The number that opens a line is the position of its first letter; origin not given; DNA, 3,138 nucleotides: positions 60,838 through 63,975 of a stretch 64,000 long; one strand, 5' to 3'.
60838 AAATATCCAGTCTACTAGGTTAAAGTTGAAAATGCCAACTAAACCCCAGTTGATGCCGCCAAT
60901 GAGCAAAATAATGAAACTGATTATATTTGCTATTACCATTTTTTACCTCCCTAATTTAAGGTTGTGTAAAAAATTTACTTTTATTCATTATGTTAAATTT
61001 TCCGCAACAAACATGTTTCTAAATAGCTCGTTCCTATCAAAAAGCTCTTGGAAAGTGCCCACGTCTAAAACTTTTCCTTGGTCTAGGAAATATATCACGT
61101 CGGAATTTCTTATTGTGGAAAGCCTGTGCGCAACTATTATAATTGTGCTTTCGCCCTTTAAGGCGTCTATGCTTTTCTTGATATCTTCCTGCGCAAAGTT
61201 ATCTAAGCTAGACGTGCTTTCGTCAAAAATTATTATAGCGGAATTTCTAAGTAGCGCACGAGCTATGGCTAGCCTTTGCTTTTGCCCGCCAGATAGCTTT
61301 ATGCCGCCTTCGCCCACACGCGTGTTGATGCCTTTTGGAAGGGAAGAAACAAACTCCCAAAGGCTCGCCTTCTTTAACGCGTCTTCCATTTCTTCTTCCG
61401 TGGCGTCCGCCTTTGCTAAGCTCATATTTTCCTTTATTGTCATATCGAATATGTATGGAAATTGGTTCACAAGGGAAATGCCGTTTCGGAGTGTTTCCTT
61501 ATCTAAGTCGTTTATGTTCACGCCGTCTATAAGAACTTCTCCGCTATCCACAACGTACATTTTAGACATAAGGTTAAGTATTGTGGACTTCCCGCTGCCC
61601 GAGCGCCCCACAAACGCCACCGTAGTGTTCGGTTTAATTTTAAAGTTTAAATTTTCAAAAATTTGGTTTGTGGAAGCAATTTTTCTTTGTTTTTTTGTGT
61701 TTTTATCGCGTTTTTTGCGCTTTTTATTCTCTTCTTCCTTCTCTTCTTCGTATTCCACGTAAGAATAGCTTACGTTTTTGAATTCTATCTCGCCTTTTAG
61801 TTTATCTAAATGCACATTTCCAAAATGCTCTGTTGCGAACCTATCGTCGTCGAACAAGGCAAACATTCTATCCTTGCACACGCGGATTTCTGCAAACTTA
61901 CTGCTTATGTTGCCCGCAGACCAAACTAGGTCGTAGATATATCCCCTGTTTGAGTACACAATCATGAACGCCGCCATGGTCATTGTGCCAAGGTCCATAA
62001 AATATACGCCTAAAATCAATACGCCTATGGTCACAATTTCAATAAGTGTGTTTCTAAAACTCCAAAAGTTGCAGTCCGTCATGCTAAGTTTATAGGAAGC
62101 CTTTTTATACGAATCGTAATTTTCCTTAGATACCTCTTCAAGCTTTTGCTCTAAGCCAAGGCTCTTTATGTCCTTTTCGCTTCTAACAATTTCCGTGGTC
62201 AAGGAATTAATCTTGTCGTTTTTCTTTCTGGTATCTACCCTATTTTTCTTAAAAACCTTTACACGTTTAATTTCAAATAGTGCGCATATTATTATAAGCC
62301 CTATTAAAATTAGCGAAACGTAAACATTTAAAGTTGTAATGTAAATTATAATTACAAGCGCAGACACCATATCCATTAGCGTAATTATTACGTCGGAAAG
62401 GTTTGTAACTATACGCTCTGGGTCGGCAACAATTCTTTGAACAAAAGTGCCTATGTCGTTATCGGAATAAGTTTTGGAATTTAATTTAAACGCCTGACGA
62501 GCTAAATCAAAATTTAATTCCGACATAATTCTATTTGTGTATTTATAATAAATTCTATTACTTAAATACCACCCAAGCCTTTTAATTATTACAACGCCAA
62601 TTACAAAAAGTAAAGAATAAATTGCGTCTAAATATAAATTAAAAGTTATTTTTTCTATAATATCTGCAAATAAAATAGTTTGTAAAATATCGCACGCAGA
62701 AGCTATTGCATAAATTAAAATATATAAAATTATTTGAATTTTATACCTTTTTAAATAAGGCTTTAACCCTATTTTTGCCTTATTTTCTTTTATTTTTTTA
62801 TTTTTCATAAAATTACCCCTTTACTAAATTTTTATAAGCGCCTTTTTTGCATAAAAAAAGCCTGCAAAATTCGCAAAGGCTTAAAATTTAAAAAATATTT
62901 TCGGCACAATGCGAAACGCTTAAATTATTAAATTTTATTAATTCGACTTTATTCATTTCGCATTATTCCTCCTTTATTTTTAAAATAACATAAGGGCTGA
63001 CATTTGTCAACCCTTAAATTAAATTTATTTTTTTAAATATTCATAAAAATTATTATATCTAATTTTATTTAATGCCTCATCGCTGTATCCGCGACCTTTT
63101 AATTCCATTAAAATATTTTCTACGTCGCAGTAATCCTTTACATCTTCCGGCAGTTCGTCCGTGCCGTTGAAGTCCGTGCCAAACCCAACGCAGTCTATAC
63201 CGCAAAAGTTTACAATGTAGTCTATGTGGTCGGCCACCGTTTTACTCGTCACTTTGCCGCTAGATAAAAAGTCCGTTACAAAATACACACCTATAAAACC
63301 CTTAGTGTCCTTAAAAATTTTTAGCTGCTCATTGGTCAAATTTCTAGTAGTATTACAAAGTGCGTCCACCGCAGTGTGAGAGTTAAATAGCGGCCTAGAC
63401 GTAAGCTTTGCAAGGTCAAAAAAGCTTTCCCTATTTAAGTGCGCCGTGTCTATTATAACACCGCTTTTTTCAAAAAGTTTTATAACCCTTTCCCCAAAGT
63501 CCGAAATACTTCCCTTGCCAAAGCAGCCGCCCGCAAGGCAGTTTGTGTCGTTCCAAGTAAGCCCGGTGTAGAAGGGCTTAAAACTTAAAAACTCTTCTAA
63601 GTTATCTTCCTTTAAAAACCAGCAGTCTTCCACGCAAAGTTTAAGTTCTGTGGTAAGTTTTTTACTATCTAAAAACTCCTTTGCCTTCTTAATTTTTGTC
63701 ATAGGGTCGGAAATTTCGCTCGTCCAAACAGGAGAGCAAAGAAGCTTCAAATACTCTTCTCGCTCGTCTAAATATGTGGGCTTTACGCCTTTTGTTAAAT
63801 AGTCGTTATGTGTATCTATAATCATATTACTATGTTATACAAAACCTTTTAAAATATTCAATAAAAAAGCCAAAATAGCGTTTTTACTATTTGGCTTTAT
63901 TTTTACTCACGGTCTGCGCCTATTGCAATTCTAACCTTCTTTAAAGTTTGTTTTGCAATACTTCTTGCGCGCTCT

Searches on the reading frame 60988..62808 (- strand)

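Call 6: search_protein_families(library=pfam, proteins=[window:60988-62808:-], max_evalue=0.01)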
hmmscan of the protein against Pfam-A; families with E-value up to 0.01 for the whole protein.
window:60988-62808:- (606 aa): 5 families
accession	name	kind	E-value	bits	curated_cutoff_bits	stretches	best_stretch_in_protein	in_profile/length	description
PF00005.33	ABC_tran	-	5.4e-32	111.7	25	1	385-533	2-137/137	ABC transporter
PF00664.28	ABC_membrane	-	4.3e-26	92.7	28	1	26-286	1-267/274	ABC transporter transmembrane region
PF02463.25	SMC_N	-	2.4e-06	27.6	40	1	464-573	113-209/220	RecF/RecN/SMC N terminal domain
PF03193.22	RsgA_GTPase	-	4.8e-05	23.7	30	1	360-422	71-134/174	RsgA GTPase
PF13555.12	AAA_29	-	0.00043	20.4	27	1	384-412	12-40/61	P-loop containing region of AAA domain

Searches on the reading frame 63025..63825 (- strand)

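Call 6: search_protein_families(library=pfam, proteins=[window:63025-63825:-], max_evalue=0.01)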
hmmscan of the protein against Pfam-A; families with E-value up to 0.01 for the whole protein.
window:63025-63825:- (266 aa): 1 family
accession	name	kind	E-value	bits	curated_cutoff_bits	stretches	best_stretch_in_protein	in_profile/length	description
PF01244.27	Peptidase_M19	-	1.6e-53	182.4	26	1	74-265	122-318/319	Membrane dipeptidase (Peptidase family M19)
